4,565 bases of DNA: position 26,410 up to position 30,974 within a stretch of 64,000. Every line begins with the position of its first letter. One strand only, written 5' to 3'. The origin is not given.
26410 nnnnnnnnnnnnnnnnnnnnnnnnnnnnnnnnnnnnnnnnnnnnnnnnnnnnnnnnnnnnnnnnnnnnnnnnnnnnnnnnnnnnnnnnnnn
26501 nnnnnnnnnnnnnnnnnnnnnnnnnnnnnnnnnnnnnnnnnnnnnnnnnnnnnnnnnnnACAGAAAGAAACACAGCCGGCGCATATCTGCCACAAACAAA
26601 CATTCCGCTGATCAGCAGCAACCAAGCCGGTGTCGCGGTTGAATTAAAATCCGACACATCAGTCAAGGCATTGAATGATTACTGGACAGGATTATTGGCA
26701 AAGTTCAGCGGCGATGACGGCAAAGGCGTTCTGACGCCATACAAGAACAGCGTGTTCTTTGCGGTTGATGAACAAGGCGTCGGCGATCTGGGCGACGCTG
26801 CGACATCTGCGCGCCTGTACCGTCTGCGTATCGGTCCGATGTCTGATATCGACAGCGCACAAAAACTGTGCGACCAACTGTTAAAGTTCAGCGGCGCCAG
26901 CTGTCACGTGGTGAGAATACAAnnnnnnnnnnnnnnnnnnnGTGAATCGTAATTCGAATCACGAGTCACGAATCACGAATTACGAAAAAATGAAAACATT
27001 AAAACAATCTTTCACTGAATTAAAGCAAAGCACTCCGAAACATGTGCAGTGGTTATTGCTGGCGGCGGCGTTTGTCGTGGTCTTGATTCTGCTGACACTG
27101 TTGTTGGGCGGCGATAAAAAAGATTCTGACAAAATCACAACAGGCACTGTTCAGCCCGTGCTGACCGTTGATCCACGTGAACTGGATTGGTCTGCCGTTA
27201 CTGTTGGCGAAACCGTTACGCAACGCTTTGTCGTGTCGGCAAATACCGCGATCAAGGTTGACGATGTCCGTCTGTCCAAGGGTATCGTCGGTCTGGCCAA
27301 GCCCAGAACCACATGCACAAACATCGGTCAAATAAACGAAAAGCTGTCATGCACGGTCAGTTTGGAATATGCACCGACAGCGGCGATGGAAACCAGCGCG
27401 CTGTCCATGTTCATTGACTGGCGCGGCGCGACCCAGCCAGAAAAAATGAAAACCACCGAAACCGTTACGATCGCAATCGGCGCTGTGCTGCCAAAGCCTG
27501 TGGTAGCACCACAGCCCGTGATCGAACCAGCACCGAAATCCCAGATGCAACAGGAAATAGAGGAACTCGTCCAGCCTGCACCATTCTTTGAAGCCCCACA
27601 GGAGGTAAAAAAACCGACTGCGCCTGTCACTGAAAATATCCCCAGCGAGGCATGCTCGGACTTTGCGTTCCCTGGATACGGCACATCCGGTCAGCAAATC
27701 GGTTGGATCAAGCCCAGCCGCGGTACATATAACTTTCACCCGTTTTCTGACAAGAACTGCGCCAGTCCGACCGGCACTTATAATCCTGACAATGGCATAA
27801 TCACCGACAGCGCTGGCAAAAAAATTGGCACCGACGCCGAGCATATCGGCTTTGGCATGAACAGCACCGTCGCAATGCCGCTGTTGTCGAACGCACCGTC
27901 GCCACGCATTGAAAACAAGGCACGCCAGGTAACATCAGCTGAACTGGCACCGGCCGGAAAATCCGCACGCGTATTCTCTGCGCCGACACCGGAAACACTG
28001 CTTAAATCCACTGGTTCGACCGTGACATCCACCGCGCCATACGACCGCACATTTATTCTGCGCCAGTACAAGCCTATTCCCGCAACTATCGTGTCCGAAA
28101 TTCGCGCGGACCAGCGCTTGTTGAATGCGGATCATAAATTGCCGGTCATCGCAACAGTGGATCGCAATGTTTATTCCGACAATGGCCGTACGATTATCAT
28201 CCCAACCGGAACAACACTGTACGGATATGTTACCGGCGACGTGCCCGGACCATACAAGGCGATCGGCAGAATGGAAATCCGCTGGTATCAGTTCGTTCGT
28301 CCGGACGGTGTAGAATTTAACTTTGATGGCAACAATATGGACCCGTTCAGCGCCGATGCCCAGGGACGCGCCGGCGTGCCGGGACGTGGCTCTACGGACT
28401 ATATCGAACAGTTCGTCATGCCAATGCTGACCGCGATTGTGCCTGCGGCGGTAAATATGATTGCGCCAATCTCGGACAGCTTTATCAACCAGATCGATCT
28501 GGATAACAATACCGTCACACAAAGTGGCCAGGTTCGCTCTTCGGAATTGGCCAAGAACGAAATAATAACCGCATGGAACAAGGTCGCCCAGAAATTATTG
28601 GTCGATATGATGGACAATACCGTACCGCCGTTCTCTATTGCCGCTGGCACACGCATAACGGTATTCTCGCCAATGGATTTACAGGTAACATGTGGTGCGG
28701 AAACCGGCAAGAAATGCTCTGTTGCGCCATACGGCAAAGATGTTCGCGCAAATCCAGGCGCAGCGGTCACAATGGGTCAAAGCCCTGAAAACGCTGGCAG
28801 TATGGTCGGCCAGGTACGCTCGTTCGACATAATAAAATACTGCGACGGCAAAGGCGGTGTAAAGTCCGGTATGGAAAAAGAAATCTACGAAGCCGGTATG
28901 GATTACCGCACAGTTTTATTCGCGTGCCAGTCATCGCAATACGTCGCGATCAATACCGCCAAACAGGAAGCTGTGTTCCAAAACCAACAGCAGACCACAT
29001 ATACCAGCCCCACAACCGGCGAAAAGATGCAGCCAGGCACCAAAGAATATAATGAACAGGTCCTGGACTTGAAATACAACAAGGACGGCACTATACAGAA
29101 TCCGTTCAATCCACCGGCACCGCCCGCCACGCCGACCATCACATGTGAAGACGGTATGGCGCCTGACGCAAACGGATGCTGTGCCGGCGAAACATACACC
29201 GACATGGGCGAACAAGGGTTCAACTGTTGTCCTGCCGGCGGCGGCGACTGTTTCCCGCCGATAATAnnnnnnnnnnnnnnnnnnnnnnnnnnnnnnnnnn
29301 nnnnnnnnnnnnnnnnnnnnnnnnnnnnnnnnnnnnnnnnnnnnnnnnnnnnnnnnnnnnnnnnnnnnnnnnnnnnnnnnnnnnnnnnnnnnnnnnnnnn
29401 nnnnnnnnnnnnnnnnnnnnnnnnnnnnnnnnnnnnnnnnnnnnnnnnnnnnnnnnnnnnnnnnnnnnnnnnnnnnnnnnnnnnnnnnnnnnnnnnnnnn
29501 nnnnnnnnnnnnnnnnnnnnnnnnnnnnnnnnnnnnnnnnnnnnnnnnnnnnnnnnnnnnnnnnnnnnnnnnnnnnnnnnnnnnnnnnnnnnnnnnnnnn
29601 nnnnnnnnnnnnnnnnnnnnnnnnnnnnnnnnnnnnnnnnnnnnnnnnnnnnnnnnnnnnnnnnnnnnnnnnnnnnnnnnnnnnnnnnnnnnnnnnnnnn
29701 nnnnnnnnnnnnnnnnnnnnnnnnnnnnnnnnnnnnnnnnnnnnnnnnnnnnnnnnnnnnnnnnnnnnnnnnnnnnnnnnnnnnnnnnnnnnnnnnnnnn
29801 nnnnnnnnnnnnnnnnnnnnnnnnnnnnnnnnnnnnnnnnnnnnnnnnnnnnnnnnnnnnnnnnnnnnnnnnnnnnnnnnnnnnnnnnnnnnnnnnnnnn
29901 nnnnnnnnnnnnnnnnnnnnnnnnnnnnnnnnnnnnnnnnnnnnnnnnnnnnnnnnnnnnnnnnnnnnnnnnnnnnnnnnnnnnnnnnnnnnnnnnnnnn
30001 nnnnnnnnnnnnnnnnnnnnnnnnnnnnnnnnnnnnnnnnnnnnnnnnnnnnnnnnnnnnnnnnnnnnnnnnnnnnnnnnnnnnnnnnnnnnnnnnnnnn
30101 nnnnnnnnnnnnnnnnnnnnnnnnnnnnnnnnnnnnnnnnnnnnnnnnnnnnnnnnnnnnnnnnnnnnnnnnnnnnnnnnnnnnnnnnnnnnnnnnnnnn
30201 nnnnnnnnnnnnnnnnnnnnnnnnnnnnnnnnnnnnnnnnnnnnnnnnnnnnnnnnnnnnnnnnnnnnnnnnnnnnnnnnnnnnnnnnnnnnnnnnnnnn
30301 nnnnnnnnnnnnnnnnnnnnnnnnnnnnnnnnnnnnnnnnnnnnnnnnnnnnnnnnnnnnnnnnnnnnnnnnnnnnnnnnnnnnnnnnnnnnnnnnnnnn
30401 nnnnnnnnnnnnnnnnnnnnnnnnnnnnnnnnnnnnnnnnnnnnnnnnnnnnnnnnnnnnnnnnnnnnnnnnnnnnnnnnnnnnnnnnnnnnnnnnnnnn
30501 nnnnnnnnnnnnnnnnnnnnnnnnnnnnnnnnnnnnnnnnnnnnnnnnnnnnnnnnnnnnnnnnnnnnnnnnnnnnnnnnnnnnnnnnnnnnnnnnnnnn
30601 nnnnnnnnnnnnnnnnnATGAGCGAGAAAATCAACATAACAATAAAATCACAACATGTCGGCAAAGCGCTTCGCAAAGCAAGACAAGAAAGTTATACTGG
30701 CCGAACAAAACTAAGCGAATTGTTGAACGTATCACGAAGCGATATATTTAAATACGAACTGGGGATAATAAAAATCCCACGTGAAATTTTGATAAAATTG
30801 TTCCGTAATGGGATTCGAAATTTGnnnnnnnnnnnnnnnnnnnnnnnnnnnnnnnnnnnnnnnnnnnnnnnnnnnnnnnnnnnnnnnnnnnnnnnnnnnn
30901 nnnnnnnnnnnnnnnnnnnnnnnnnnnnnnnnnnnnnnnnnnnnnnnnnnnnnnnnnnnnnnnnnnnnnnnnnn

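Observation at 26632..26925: VirB9 fused to a C-terminal SPOR (septal peptidoglycan-binding) domain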

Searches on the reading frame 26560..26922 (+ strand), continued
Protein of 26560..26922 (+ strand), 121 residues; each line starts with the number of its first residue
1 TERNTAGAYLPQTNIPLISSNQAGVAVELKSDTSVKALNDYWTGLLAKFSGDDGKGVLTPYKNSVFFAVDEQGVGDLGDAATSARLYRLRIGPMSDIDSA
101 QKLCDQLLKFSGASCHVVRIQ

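Call 66: find_encoding_contigs(protein=P0206, flank=10000, max_places=2)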
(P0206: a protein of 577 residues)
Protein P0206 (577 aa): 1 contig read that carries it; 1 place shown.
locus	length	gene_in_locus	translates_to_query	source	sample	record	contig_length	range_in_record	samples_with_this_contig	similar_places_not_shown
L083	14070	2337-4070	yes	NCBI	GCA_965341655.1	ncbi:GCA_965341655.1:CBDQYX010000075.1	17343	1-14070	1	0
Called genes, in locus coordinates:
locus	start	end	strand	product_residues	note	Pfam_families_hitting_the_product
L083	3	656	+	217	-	?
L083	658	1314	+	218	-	PF04335:VirB8 (weak)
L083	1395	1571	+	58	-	-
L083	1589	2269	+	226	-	PF04335:VirB8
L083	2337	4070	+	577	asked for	PF03524:CagX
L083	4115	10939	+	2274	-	PF12396:DUF3659 (faint), PF21784:Bflower (faint), PF21785:Bflower_2, PF03743:TrbI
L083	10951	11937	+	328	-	PF00437:T2SSE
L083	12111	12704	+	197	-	-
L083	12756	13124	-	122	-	PF01245:Ribosomal_L19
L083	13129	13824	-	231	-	PF01746:tRNA_m1G_MT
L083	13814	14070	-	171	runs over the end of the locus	PF01782:RimM, PF24986:PRC_RimM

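Call 74: find_encoding_contigs(protein=P0195, flank=10000, max_places=1)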
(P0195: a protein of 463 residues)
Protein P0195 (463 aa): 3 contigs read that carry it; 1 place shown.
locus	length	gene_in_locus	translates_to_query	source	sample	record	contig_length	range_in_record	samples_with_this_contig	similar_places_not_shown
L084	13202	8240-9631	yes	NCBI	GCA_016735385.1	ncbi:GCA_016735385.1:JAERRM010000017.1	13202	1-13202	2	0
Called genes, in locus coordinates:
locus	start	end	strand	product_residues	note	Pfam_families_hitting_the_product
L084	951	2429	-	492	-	PF00224:PK, PF02887:PK_C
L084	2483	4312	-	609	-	PF21710:Spt6_S1 (faint), PF00575:S1, PF23459:S1_RRP5 (faint), PF00575:S1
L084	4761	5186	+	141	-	PF12844:HTH_19 (weak), PF13560:HTH_31 (faint), PF01381:HTH_3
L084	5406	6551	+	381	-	-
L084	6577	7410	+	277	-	PF00889:EF_TS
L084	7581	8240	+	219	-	PF04335:VirB8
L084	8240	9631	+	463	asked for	PF03524:CagX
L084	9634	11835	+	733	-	-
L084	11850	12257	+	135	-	-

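Call 75: find_encoding_contigs(protein=P0203, flank=10000, max_places=1)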
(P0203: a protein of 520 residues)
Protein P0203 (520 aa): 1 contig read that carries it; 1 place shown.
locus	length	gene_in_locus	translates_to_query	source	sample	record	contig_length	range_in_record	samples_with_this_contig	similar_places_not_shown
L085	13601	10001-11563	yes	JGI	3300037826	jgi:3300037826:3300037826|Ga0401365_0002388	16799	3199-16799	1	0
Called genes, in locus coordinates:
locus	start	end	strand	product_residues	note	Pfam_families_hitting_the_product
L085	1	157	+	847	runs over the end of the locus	PF02861:Clp_N, PF23569:NBD_SMAX1 (weak), PF00004:AAA, PF17871:AAA_lid_9, PF00004:AAA, PF07724:AAA_2, PF07728:AAA_5, PF10431:ClpB_D2-small, +8 more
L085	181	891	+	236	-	PF13717:Zn_ribbon_4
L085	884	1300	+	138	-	-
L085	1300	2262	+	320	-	PF01479:S4, PF00849:PseudoU_synth_2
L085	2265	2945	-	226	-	PF01330:RuvA_N, PF14520:HHH_5, PF07499:RuvA_C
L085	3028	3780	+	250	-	PF20772:TACO1_YebC_N, PF01709:Transcrip_reg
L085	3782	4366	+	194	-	PF13847:Methyltransf_31 (weak)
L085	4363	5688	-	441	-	PF07219:HemY_N (weak), PF14559:TPR_19 (faint)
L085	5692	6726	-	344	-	PF09731:Mitofilin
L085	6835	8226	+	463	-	-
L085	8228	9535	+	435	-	-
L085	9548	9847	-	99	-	PF02482:Ribosomal_S30AE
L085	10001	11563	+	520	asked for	PF03524:CagX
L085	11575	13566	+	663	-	PF03743:TrbI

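Call 76: find_encoding_contigs(protein=P0234, flank=10000, max_places=1)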
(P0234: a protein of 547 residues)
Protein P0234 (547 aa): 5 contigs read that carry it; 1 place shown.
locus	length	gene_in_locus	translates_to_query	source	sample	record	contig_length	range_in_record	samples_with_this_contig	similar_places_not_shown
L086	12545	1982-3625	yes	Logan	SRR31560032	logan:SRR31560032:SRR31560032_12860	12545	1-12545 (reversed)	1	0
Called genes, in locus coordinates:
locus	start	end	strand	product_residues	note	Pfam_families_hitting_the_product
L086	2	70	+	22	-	?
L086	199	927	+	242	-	PF04335:VirB8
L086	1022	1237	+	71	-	-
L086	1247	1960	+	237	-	PF04335:VirB8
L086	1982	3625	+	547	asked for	PF03524:CagX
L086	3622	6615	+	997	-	PF21784:Bflower (faint), PF21785:Bflower_2 (faint)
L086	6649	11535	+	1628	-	PF21784:Bflower (faint), PF03743:TrbI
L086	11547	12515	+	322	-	PF00437:T2SSE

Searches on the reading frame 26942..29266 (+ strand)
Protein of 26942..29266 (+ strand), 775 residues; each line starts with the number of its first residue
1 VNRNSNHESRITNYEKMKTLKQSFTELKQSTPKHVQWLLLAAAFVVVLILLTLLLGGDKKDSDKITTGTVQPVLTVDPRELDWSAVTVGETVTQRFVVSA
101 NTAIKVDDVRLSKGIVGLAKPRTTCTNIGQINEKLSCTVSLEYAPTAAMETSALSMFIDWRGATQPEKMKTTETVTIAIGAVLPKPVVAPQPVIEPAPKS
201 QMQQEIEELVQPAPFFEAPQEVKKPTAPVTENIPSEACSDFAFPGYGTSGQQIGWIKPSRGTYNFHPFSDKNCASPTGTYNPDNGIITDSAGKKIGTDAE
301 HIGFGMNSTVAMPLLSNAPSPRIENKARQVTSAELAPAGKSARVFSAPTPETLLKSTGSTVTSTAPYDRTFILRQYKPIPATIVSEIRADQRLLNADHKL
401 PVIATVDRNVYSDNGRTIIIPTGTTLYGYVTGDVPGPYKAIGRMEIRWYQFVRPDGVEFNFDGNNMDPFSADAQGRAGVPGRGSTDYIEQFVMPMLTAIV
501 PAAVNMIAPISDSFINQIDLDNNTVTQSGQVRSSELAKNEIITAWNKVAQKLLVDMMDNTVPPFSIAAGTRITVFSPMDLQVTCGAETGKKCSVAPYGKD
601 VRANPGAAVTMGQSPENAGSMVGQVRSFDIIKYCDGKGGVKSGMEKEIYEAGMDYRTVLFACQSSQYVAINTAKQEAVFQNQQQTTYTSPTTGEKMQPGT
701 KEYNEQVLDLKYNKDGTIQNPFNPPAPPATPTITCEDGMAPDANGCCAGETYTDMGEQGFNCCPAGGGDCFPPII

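Call 3: search_protein_families(library=pfam, proteins=[window:26942-29266:+], max_evalue=1)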
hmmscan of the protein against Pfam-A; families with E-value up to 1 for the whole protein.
window:26942-29266:+ (775 aa): 2 families
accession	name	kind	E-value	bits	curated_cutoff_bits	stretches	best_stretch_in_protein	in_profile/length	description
PF03743.19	TrbI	-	5.5e-19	69.2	35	1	375-576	4-182/188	Bacterial conjugation TrbI-like protein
PF22073.2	Cep192_D4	-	0.014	16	35.5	1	72-147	2-82/112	Cep192 domain 4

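Call 4: search_protein_families(library=ncbifam, proteins=[window:26942-29266:+], max_evalue=1)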
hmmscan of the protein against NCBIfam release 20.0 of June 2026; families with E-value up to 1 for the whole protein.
window:26942-29266:+ (775 aa): 5 families
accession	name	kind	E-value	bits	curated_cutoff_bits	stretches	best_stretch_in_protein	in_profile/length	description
NF038091.1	T4SS_VirB10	equivalog_domain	9.4e-18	64.5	220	1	394-581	25-190/197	type IV secretion system protein VirB10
NF038092.1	T4SS_ComB10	equivalog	1.5e-12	47.3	300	1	376-577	27-206/225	DNA type IV secretion system protein ComB10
NF010405.0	PRK13831.1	subfamily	7.1e-07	28.5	386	1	356-517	228-376/433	IncP-type conjugal transfer protein TrbI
NF012200.0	choice_anch_D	domain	1.9e-05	25.1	45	1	68-150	11-94/108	choice-of-anchor D domain-containing protein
NF009263.0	PRK12620.1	equivalog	0.0074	16.3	158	1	447-500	78-131/133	flagellar basal body rod protein FlgB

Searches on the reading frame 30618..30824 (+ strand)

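Call 10: search_protein_families(library=pfam, proteins=[window:30618-30824:+], max_evalue=0.001)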
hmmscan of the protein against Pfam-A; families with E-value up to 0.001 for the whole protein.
window:30618-30824:+ (69 aa): 2 families
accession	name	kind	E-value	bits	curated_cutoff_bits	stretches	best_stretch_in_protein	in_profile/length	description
PF12844.13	HTH_19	-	0.00031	21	30.2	1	15-61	1-47/64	Helix-turn-helix domain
PF01381.28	HTH_3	-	0.00033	21.1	23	1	18-61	1-44/55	Helix-turn-helix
